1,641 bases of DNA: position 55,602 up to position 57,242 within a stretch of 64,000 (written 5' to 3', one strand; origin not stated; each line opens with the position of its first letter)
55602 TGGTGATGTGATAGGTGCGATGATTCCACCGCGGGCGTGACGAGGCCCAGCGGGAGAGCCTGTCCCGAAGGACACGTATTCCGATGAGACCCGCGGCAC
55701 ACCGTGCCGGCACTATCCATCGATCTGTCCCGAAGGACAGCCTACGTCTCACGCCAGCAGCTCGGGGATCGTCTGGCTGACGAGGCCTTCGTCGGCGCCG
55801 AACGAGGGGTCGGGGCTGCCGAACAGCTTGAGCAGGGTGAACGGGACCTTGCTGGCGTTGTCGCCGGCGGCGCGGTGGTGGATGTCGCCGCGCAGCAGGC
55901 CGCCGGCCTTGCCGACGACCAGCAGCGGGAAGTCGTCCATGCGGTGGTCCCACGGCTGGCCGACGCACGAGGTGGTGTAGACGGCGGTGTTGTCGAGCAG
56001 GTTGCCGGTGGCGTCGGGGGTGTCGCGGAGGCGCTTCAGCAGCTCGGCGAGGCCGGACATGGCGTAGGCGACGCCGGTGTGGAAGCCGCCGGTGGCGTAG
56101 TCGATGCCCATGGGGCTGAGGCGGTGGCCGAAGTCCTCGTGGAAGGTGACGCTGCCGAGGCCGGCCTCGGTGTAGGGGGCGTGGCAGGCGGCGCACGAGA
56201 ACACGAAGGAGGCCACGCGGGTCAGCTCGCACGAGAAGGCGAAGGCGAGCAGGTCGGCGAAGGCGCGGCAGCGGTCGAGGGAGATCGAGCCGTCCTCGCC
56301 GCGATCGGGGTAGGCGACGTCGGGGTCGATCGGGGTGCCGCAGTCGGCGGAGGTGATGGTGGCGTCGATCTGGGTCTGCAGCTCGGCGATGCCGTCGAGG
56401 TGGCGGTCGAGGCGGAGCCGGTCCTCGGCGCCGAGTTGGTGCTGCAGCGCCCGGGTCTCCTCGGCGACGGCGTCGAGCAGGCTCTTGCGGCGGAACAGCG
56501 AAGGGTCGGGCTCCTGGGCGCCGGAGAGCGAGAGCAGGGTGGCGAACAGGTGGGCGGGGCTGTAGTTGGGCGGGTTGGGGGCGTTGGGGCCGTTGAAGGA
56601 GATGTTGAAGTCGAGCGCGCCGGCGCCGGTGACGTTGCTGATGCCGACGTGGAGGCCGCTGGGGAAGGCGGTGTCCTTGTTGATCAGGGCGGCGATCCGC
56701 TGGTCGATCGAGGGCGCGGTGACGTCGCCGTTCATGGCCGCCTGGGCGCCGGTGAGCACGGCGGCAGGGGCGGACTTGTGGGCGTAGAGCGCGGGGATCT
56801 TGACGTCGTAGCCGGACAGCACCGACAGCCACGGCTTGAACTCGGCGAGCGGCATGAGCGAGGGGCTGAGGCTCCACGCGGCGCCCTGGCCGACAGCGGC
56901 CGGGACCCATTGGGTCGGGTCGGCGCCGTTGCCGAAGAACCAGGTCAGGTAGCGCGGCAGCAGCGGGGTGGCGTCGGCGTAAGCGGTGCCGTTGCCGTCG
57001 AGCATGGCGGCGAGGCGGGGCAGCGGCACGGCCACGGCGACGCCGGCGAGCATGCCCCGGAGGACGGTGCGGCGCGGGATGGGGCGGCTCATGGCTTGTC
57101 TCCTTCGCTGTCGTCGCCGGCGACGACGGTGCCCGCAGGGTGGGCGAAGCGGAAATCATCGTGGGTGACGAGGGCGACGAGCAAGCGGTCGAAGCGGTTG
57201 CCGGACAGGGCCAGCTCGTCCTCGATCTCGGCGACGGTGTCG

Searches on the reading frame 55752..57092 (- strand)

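Call 10: search_protein_families(library=pfam, proteins=[window:55752-57092:-], max_evalue=0.01)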
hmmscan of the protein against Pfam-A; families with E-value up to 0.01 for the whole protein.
window:55752-57092:- (447 aa): 1 family
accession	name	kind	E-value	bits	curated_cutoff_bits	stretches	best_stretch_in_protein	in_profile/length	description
PF07586.16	HXXSHH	-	5.7e-48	164.5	30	1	47-318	1-280/307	Protein of unknown function (DUF1552)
